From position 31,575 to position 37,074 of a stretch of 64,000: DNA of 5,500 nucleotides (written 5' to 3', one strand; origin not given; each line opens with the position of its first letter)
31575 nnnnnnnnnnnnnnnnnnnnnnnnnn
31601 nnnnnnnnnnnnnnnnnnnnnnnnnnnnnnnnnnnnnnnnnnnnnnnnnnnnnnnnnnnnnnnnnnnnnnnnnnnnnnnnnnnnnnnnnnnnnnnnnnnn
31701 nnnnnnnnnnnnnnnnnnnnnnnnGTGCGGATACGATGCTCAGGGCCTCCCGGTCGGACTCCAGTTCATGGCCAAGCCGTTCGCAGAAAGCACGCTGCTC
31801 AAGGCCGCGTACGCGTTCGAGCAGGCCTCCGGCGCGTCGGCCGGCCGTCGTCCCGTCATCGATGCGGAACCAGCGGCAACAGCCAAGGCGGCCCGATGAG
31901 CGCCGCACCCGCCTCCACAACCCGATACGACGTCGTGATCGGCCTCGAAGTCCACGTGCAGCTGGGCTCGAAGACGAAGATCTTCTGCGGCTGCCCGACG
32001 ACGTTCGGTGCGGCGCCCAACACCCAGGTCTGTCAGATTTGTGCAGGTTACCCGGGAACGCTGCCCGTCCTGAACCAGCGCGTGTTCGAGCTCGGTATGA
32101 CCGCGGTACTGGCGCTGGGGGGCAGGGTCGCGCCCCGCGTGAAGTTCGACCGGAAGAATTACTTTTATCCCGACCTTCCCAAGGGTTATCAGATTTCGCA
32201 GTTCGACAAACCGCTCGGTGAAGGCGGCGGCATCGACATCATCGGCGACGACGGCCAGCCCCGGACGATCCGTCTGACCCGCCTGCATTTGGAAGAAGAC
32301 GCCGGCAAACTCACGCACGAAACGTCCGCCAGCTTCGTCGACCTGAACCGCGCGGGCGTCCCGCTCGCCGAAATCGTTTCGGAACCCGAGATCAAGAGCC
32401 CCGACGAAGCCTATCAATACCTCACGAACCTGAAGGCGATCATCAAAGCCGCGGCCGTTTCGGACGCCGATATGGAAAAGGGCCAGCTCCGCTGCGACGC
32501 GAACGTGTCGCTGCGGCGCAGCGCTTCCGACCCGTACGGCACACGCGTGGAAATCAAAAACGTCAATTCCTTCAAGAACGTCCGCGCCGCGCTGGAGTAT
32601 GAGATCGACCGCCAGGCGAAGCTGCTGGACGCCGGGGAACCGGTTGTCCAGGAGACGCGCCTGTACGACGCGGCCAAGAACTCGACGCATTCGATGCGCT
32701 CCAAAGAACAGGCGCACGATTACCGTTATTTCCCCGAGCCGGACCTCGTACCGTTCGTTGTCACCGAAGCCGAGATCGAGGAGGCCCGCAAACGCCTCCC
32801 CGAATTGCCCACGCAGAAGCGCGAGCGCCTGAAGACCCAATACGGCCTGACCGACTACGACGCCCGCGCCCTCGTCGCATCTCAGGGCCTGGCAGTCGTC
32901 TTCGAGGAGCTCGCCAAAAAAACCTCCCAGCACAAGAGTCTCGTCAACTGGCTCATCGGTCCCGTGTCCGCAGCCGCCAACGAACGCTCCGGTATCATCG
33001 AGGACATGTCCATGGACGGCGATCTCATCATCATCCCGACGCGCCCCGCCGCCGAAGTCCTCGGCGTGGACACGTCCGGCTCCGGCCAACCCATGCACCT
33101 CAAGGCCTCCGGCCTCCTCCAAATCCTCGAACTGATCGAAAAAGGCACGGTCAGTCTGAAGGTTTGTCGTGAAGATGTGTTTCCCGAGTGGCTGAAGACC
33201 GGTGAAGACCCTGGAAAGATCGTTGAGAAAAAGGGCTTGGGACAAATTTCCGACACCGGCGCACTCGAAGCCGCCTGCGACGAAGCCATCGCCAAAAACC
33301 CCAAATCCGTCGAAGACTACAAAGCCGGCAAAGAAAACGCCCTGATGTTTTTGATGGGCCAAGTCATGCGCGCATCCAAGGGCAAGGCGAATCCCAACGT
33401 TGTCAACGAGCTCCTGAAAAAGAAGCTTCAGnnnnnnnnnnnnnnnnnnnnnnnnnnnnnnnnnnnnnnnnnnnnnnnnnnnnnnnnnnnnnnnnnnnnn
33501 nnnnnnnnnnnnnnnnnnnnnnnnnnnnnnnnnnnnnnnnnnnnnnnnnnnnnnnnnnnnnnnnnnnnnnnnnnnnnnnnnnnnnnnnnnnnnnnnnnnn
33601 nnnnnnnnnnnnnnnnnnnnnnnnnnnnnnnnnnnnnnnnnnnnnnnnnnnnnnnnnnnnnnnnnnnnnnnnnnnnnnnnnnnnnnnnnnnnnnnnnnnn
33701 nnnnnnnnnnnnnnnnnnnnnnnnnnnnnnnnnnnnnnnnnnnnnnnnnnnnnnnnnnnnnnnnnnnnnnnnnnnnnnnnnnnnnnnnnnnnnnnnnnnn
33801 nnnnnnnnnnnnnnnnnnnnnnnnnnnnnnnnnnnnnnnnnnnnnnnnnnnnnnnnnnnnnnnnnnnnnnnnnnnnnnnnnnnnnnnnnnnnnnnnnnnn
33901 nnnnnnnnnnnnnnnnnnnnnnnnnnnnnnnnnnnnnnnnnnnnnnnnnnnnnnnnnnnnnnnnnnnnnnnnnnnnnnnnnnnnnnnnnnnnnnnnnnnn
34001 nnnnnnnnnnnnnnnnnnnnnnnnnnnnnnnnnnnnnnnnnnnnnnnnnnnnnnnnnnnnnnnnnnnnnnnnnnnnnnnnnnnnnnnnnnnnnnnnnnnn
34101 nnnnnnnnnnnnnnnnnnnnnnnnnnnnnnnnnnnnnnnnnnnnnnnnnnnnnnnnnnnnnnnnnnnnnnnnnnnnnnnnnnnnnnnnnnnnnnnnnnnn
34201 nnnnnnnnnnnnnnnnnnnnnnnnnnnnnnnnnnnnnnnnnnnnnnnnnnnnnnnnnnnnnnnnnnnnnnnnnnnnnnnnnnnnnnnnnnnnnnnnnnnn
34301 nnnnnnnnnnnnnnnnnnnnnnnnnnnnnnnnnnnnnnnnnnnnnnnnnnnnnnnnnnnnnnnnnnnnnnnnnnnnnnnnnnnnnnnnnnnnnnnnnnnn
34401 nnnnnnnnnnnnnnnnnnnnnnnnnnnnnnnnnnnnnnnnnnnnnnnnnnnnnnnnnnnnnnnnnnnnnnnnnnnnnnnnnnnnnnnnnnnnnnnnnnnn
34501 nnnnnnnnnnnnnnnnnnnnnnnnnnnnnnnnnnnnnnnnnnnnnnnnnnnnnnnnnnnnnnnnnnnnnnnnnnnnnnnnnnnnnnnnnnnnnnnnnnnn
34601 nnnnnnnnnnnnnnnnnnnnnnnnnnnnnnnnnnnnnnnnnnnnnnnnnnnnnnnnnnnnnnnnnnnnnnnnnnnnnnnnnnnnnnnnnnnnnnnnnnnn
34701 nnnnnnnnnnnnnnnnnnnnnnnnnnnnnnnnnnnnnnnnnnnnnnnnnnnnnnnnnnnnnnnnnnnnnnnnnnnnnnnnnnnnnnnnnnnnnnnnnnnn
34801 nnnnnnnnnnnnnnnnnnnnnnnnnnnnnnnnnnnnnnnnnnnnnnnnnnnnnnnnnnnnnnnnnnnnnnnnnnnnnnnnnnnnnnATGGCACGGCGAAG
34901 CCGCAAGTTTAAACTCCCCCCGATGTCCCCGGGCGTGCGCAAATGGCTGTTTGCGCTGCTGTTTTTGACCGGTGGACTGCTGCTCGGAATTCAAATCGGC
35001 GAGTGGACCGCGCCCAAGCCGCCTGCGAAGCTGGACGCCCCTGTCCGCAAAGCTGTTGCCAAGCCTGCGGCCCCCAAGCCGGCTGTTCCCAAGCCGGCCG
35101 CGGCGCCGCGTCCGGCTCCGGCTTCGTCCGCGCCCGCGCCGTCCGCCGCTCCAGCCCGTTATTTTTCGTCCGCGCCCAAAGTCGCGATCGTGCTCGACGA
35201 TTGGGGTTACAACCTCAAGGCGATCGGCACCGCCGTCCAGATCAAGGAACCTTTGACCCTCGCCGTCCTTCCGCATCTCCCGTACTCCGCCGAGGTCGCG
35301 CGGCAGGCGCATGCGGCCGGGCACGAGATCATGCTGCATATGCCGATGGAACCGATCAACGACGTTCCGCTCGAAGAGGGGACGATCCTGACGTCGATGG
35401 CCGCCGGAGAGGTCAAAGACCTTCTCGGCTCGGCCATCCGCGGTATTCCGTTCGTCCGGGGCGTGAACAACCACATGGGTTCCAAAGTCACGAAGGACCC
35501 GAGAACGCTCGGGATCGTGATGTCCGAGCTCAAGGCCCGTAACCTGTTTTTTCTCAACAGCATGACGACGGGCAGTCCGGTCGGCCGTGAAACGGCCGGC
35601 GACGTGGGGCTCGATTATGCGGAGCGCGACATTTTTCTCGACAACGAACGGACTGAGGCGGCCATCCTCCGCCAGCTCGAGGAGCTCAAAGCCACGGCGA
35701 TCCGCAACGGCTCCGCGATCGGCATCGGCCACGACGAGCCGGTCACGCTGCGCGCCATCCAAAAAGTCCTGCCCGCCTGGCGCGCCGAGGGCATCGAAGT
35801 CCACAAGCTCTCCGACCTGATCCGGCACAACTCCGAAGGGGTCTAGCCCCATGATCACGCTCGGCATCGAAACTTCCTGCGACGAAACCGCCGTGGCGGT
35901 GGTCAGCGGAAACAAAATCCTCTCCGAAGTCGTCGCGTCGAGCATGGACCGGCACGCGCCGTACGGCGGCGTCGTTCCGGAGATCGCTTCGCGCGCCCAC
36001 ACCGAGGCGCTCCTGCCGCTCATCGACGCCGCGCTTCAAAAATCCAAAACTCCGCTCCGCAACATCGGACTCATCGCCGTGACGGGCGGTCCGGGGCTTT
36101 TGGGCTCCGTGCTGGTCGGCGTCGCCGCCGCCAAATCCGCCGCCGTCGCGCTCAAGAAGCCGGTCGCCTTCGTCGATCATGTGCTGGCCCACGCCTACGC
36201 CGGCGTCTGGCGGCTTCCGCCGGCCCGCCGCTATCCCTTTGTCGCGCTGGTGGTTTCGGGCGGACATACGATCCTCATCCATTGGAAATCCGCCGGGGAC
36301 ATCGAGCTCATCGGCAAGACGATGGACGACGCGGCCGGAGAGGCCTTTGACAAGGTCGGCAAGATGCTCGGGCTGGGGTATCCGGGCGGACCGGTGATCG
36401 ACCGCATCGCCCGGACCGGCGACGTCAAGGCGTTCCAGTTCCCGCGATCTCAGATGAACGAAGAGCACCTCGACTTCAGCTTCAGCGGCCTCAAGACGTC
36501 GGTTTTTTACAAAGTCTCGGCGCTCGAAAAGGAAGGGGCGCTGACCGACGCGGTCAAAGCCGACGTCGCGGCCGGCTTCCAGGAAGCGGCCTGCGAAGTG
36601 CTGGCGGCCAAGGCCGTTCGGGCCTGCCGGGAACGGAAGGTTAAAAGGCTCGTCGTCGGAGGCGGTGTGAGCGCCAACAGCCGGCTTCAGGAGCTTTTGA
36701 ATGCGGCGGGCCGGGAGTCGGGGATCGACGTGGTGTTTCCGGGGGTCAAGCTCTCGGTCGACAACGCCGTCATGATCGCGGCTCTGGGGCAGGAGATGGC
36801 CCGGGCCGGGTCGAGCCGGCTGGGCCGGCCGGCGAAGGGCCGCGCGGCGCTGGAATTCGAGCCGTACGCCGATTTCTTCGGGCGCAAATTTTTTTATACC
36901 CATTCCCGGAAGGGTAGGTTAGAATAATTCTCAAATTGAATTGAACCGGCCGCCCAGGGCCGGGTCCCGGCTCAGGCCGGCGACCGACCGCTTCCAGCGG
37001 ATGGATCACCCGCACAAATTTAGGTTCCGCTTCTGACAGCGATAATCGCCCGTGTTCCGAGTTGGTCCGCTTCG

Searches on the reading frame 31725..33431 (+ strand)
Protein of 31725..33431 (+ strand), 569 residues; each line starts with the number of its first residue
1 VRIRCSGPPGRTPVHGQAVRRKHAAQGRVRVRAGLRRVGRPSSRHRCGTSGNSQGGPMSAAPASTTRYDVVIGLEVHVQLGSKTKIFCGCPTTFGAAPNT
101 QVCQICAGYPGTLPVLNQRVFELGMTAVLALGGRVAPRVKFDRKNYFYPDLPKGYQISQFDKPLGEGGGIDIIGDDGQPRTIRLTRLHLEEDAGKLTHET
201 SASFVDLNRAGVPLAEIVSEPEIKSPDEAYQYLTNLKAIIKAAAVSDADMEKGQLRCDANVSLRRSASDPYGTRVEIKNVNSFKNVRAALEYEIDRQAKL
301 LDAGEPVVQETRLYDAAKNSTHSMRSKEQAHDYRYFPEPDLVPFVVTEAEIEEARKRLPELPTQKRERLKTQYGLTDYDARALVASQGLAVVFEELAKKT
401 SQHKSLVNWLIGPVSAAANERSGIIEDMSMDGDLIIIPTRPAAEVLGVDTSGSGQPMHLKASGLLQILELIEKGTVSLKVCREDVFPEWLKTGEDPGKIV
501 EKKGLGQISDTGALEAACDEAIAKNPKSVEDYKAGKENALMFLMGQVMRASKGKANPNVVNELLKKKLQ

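Call 63: search_protein_families(library=pfam, proteins=[window:31725-33431:+], max_evalue=0.00001)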
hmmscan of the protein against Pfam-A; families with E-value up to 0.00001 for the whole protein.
window:31725-33431:+ (569 aa): 2 families
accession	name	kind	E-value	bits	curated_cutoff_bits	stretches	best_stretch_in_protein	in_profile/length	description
PF02934.20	GatB_N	-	5.8e-115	383.7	23.4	1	70-351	1-276/277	GatB/GatE catalytic domain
PF02637.23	GatB_Yqey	-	1.3e-42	145.6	27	1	392-568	2-148/148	GatB domain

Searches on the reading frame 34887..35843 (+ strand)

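Call 3: search_protein_families(library=pfam, proteins=[window:34887-35843:+], max_evalue=1)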
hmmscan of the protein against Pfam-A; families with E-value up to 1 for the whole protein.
window:34887-35843:+ (319 aa): 1 family
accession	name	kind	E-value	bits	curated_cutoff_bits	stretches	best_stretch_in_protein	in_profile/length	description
PF04748.18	Polysacc_deac_2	-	1.2e-69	234.2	27.5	1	101-311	1-211/212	Divergent polysaccharide deacetylase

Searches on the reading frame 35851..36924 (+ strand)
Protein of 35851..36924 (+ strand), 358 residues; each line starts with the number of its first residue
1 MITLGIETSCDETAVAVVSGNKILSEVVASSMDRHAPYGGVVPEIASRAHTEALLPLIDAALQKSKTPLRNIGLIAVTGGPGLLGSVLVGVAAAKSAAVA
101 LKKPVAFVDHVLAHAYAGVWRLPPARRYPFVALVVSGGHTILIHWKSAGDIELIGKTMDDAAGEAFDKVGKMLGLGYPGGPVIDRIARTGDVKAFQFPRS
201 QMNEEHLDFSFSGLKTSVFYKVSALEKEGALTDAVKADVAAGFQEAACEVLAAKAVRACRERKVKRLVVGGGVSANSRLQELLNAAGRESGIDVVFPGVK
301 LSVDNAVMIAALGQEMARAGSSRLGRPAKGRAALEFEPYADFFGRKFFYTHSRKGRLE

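Call 3: search_protein_families(library=pfam, proteins=[window:35851-36924:+], max_evalue=1)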
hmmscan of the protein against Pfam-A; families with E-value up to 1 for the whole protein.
window:35851-36924:+ (358 aa): 3 families
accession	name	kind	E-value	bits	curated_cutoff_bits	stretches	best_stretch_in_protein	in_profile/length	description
PF00814.31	TsaD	-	1.4e-86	290.9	24.8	1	22-310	1-263/264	tRNA N6-adenosine threonylcarbamoyltransferase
PF22521.2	HypF_C_2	-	2.8e-06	27.7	27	1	233-300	163-229/241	Carbamoyltransferase, Kae1-like Domain, second subdomain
PF02543.21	Carbam_trans_N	-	5.8e-05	23.1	24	1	101-286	123-323/346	Carbamoyltransferase N-terminus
